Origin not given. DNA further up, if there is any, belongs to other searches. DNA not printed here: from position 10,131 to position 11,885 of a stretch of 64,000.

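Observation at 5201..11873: Hybrid meta-cleavage operon: HpaB-type oxygenase substituted for MhpA, followed by LLM and a fused double ACAD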

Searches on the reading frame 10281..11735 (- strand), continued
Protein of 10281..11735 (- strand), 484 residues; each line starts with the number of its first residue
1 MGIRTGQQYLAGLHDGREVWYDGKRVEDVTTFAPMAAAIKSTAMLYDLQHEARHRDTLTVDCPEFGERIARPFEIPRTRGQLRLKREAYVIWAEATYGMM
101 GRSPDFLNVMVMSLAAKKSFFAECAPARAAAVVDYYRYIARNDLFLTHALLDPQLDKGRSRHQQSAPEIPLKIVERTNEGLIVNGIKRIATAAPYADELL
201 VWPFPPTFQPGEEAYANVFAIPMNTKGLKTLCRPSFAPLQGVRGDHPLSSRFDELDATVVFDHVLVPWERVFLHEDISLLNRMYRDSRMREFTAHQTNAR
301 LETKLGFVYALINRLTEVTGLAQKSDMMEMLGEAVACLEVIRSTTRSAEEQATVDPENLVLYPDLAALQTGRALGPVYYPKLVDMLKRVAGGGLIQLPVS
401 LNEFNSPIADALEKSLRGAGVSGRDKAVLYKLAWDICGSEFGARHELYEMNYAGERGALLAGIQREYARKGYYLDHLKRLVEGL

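Call 64: search_protein_families(library=ncbifam, proteins=[L089:3347-4171:+, L089:194-781:-], max_evalue=0.00001)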
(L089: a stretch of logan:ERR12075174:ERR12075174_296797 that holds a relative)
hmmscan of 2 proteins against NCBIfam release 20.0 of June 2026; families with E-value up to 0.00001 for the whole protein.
L089:3347-4171:+ (275 aa): 22 families
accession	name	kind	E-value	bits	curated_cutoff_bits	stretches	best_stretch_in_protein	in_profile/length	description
NF045632.1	hydroxlase_HsaD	equivalog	4.2e-28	98.1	400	1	43-274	22-261/290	4,5:9,10-diseco-3-hydroxy-5,9,17-trioxoandrosta-1(10),2-diene-4-oate hydrolase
NF011457.0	PRK14875.1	equivalog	1.5e-21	76.8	307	1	36-223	115-295/372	acetoin dehydrogenase dihydrolipoyllysine-residue acetyltransferase subunit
NF051488.1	bifunc_PcaDC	exception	4e-16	59.1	390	1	49-162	6-119/375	bifunctional 3-oxoadipate enol-lactonase/4-carboxymuconolactone decarboxylase PcaDC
TIGR02427.1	protocat_pcaD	equivalog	2.8e-14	53.1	255.85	1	51-273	8-222/251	3-oxoadipate enol-lactonase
NF050089.1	i_nPHAscl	equivalog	2e-13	50.1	300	1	54-156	17-119/288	intracellular short-chain-length polyhydroxyalkanoate depolymerase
TIGR03343.1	biphenyl_bphD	equivalog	3.4e-13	49.4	462.15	1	47-275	24-254/282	2-hydroxy-6-oxo-6-phenylhexa-2,4-dienoate hydrolase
TIGR03056.1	bchO_mg_che_rel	equivalog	7.6e-13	48.1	172.55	1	37-144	10-118/278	alpha/beta fold hydrolase BchO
NF002938.0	PRK03592.1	equivalog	2.4e-11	43.5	241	1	36-154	13-129/298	haloalkane dehalogenase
TIGR03611.1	RutD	equivalog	5.8e-11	42.2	238.5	1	53-153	11-112/258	pyrimidine utilization protein D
TIGR03695.1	menH_SHCHC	equivalog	6.3e-11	42.2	208.55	1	55-152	2-102/252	2-succinyl-6-hydroxy-2,4-cyclohexadiene-1-carboxylate synthase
NF041759.1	mac_hydro_EstT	equivalog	5.3e-10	38.9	450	1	41-273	8-249/278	macrolide hydrolase EstT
NF052610.1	macro_16_ester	equivalog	1.3e-09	37.8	420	1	50-274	18-253/281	alpha/beta fold macrolide esterase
NF051487.1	bifunc_PcaCD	exception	1.9e-08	33.9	430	1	78-274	195-384/413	bifunctional 4-carboxymuconolactone decarboxylase/3-oxoadipate enol-lactonase PcaCD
TIGR01738.1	bioH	equivalog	2.6e-08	33.8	206.95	1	55-163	3-107/245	pimeloyl-ACP methyl ester esterase BioH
NF007954.0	PRK10673.1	equivalog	2.6e-08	33.5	399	1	56-155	17-117/255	esterase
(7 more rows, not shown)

L089:194-781:- (195 aa): 8 families
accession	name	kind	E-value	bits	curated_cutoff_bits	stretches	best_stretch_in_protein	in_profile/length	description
NF045630.1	monooxsub_HsaB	equivalog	6.5e-46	156.5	230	1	16-175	8-169/186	3-hydroxy-9,10-secoandrosta-1,3,5(10)-triene-9,17-dione monooxygenase reductase subunit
NF045919.1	HphnlacHdxRed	equivalog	2e-43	148.7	340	1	15-168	7-162/309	p-hydroxyphenylacetate 3-hydroxylase reductase component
NF052639.1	FlvnRedFerAPor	equivalog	2.3e-42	144.4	260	1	15-164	4-154/158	flavin reductase FerA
NF045733.1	StyMonoxStyB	equivalog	9e-34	116.6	200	1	16-163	2-147/150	styrene monooxygenase NADH-dependent flavin reductase subunit StyB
NF042921.1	HpaC_Thermus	equivalog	9.6e-34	116.5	200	1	16-148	3-131/150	4-hydroxyphenylacetate 3-monooxygenase reductase subunit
TIGR03615.1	RutF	equivalog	2.1e-21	76.5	254.75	1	15-158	3-149/156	NADH-dependent FMN reductase RutF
TIGR02296.1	HpaC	equivalog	6.2e-18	65.3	205.95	1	18-149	1-136/154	4-hydroxyphenylacetate 3-monooxygenase, reductase component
NF012030.0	PRK15486.1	equivalog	2.4e-15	56.7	315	1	17-143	9-139/170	4-hydroxyphenylacetate 3-monooxygenase reductase subunit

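Call 69: search_dna_similar(query=window:10281-11735:-, collection=plasmids, mode=protein, max_rows=12, max_evalue=1e-40)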
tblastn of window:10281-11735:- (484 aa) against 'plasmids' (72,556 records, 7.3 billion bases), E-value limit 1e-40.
Records with a match: 249; places in all: 256; records where one place covers at least 80% of the query: 245.
Best place of each record, by identity: <60% 249.
By first word of the organism name: Rhizobium 37; Streptomyces 36; Bacillus 20; Rhodococcus 16; Deinococcus 16; Sinorhizobium 12; Mycetohabitans 9; Ensifer 9; Agrobacterium 6; Thermus 6; and 43 more.
By predicted mobility (MOB-suite, as given by PLSDB): non-mobilizable 197; conjugative 31; mobilizable 21.
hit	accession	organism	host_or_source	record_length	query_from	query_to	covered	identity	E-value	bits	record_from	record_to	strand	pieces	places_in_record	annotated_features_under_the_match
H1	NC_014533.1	Gloeothece verrucosa PCC 7822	fresh water in rice field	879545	1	484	100%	40.1%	2e-98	332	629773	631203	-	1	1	hpaB: 4-hydroxyphenylacetate 3-monooxygenase, oxygenase component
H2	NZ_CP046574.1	Rhodococcus sp. WAY2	cell culture,bacterial consortium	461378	1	455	94%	40.6%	4e-90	307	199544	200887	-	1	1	4-hydroxyphenylacetate 3-hydroxylase N-terminal domain-containing ... | alpha/beta fold hydrolase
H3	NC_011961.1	Thermomicrobium roseum DSM 5159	-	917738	1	455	94%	40.3%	2e-92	314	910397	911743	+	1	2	4-hydroxyphenylacetate 3-hydroxylase N-terminal domain-containing ...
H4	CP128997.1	Rhodococcus opacus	sludge,sludge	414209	1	455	94%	40.3%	1e-87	300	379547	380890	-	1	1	4-hydroxyphenylacetate 3-hydroxylase N-terminal domain-containing ... | alpha/beta fold hydrolase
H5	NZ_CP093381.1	Rhodococcus opacus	cell culture,forest soil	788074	1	455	94%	40.3%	1e-87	300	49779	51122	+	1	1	4-hydroxyphenylacetate 3-hydroxylase N-terminal domain-containing ... | alpha/beta fold hydrolase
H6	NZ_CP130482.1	Rhodococcus aetherivorans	Bacteria, whole organism,Rough variant ...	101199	1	455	94%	40.0%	5e-89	304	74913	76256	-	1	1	4-hydroxyphenylacetate 3-hydroxylase N-terminal domain-containing ... | alpha/beta fold hydrolase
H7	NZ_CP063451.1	Rhodococcus pyridinivorans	oil-polluted soil,Libyan oil-polluted ...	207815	1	455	94%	40.0%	5e-89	304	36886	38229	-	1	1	4-hydroxyphenylacetate 3-hydroxylase N-terminal domain-containing ... | alpha/beta fold hydrolase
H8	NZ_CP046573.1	Rhodococcus sp. WAY2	cell culture,bacterial consortium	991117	1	455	94%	40.0%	5e-89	304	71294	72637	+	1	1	4-hydroxyphenylacetate 3-hydroxylase N-terminal domain-containing ... | alpha/beta fold hydrolase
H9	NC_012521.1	Rhodococcus opacus B4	-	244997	1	455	94%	40.0%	4e-87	299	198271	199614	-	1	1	4-hydroxyphenylacetate 3-hydroxylase N-terminal domain-containing ... | alpha/beta fold hydrolase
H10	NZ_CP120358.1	Rhodococcus rhodochrous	single cell,petroleum contaminated soil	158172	1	455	94%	39.8%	1e-88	303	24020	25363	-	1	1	4-hydroxyphenylacetate 3-hydroxylase N-terminal domain-containing ... | alpha/beta fold hydrolase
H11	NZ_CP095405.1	Rhodococcus opacus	Whole organism,nitrophenolics and ...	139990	1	455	94%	39.8%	2e-86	296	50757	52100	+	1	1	4-hydroxyphenylacetate 3-hydroxylase N-terminal domain-containing ... | alpha/beta fold hydrolase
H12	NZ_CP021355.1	Rhodococcus oxybenzonivorans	river sediment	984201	1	455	94%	39.8%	3e-86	296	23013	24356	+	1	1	4-hydroxyphenylacetate 3-hydroxylase N-terminal domain-containing ... | alpha/beta fold hydrolase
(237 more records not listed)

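Call 70: get_annotated_region(hit=H9, flank=9000)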
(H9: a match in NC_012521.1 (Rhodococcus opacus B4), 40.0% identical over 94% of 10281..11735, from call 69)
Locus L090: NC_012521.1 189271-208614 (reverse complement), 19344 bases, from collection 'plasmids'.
description: Rhodococcus opacus B4 plasmid pROB02, complete sequence
organism: Rhodococcus opacus B4 (NCBI taxid 632772)
taxonomy: Bacteria; Actinomycetota; Actinomycetes; Mycobacteriales; Nocardiaceae; Rhodococcus; Rhodococcus opacus; Rhodococcus opacus B4
host: -; source: -; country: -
typing (MOB-suite, as given by PLSDB): mobilizable; replicon rep_cluster_313; relaxase MOBP
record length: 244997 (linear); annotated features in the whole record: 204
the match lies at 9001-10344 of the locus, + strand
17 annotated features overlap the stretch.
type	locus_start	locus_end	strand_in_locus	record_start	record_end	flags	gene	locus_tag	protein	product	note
CDS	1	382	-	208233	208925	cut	-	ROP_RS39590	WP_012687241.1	GntR family transcriptional regulator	-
CDS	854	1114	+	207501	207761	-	-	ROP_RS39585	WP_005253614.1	rubredoxin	-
CDS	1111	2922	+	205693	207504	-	-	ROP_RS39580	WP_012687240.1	FAD-binding protein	-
CDS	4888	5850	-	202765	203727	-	-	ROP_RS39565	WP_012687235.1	3-carboxyethylcatechol 2,3-dioxygenase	GO:0006725 - cellular aromatic compound metabolic process [Evidence IEA]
CDS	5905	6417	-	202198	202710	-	-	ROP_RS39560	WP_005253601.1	flavin reductase family protein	-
CDS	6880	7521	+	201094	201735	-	-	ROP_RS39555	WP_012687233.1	GntR family transcriptional regulator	-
CDS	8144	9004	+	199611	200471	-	-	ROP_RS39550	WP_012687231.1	alpha/beta fold hydrolase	-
CDS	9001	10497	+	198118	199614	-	-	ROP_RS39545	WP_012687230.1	4-hydroxyphenylacetate 3-hydroxylase N-terminal domain-containing protein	-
CDS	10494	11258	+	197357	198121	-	-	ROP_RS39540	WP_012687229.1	SDR family oxidoreductase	-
CDS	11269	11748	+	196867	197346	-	-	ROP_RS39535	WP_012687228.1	cupin domain-containing protein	-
CDS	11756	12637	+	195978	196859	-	-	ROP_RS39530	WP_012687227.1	VOC family protein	-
CDS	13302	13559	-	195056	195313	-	-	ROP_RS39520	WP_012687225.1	hypothetical protein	-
CDS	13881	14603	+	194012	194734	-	-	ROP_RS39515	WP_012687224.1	hypothetical protein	-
CDS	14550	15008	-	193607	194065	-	-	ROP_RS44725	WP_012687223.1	hypothetical protein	-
CDS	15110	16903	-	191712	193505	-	-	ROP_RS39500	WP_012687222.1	hypothetical protein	-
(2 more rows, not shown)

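Call 77: get_annotated_region(hit=H3, flank=7000)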
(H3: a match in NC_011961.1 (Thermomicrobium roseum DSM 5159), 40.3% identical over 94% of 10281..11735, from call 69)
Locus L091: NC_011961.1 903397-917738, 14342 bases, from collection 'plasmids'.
description: Thermomicrobium roseum DSM 5159 plasmid unnamed, complete sequence
organism: Thermomicrobium roseum DSM 5159 (NCBI taxid 309801)
taxonomy: Bacteria; Thermomicrobiota; Thermomicrobia; Thermomicrobiales; Thermomicrobiaceae; Thermomicrobium; Thermomicrobium roseum; Thermomicrobium roseum DSM 5159
host: -; source: -; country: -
typing (MOB-suite, as given by PLSDB): non-mobilizable
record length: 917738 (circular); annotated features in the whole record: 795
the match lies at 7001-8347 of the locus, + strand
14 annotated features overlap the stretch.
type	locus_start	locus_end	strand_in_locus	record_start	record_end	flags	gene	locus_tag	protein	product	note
CDS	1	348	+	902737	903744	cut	-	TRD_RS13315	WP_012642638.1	2Fe-2S iron-sulfur cluster binding domain-containing protein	-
CDS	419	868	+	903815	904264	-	-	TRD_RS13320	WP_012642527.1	luciferase family protein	-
CDS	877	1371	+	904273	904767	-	-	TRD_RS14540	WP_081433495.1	2Fe-2S iron-sulfur cluster binding domain-containing protein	-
CDS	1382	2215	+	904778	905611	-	-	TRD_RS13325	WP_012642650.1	glucose 1-dehydrogenase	-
CDS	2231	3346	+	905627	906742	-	-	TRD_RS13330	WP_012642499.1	epoxide hydrolase family protein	-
CDS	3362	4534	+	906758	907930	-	-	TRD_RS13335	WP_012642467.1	acyl-CoA dehydrogenase family protein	-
CDS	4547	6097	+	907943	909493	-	-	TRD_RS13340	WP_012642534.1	4-hydroxyphenylacetate 3-hydroxylase N-terminal domain-containing protein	-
CDS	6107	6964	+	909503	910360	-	-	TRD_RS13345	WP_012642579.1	alpha/beta fold hydrolase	-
CDS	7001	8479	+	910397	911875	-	-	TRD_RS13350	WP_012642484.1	4-hydroxyphenylacetate 3-hydroxylase N-terminal domain-containing protein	-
CDS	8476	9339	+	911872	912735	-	-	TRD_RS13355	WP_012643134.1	SDR family oxidoreductase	-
CDS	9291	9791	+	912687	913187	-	-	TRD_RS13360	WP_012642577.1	cupin domain-containing protein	-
CDS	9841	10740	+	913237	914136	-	-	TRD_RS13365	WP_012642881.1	VOC family protein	-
CDS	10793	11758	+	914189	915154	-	hpaD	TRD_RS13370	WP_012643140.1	3,4-dihydroxyphenylacetate 2,3-dioxygenase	-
CDS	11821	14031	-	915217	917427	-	-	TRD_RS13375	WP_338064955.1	AAA family ATPase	-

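Call 78: get_annotated_region(hit=H1, flank=6000)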
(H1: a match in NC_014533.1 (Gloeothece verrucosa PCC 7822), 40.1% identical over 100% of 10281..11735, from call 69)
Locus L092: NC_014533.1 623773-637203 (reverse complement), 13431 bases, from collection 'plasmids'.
description: Gloeothece verrucosa PCC 7822 plasmid Cy782201, complete sequence
organism: Gloeothece verrucosa PCC 7822 (NCBI taxid 497965)
taxonomy: Bacteria; Cyanobacteriota; Cyanophyceae; Chroococcales; Aphanothecaceae; Gloeothece; Gloeothece verrucosa; Gloeothece verrucosa PCC 7822
host: -; source: fresh water in rice field; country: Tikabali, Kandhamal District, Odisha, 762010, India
typing (MOB-suite, as given by PLSDB): non-mobilizable; mating-pair formation MPF_T
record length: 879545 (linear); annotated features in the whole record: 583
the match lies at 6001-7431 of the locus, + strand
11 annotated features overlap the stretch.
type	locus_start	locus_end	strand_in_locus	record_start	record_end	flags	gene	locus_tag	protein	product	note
CDS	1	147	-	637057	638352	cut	-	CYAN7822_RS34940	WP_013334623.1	DUF3102 domain-containing protein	-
CDS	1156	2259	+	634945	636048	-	-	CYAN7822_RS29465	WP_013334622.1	fatty acid desaturase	-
CDS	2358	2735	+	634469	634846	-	-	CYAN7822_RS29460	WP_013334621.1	ectoine synthase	GO:0019491 - ectoine biosynthetic process [Evidence IEA]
CDS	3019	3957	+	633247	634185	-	-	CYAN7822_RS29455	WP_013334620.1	GNAT family N-acetyltransferase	-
CDS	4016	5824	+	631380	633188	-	-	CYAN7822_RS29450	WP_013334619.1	tryptophan 7-halogenase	-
CDS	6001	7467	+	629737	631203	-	hpaB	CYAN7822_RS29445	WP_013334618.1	4-hydroxyphenylacetate 3-monooxygenase, oxygenase component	-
CDS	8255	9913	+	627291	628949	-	-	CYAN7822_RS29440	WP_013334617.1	iron uptake porin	GO:0033212 - iron import into cell [Evidence IEA]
CDS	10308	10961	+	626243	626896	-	-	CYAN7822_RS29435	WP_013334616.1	potassium channel family protein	-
CDS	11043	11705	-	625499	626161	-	-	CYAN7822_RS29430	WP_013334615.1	HAD family hydrolase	-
CDS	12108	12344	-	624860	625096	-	-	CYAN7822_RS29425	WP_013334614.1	CDGSH iron-sulfur domain-containing protein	-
CDS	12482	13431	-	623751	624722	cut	-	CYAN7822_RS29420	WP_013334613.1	EthD domain-containing protein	-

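Call 86: search_solved_structures(query=L002:8680-9951:+, max_evalue=0.001)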
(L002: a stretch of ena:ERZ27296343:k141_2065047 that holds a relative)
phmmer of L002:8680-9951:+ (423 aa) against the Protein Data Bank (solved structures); distinct sequences matched with E-value up to 0.001: 10.
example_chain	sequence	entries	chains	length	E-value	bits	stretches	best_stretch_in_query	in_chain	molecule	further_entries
8cbb_A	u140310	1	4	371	4.4e-18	68.5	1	28-189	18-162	Alkanal monooxygenase alpha chain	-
1brl_A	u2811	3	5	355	2.7e-12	49.5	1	37-139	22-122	BACTERIAL LUCIFERASE | Alkanal monooxygenase alpha chain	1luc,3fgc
8k74_A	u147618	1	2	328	6.5e-12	48.2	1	39-192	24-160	Alkanal monooxygenase alpha chain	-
4uwm_A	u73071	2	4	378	7.4e-12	48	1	44-315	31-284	3,6-DIKETOCAMPHANE 1,6 MONOOXYGENASE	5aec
7bip_A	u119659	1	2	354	8.1e-12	47.9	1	37-128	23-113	Luciferase-like monooxygenase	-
1brl_B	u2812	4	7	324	5e-09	38.7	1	44-125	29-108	BACTERIAL LUCIFERASE | BETA2 LUCIFERASE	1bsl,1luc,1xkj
3fgc_B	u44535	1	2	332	5.4e-09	38.6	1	44-125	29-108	Alkanal monooxygenase beta chain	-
6ket_A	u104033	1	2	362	1.1e-07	34.2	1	45-141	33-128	PuwE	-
2i7g_A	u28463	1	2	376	2.2e-07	33.2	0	33-125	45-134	Monooxygenase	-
6fri_A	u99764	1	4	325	3.2e-07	32.7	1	46-123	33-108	Alkanal monooxygenase beta chain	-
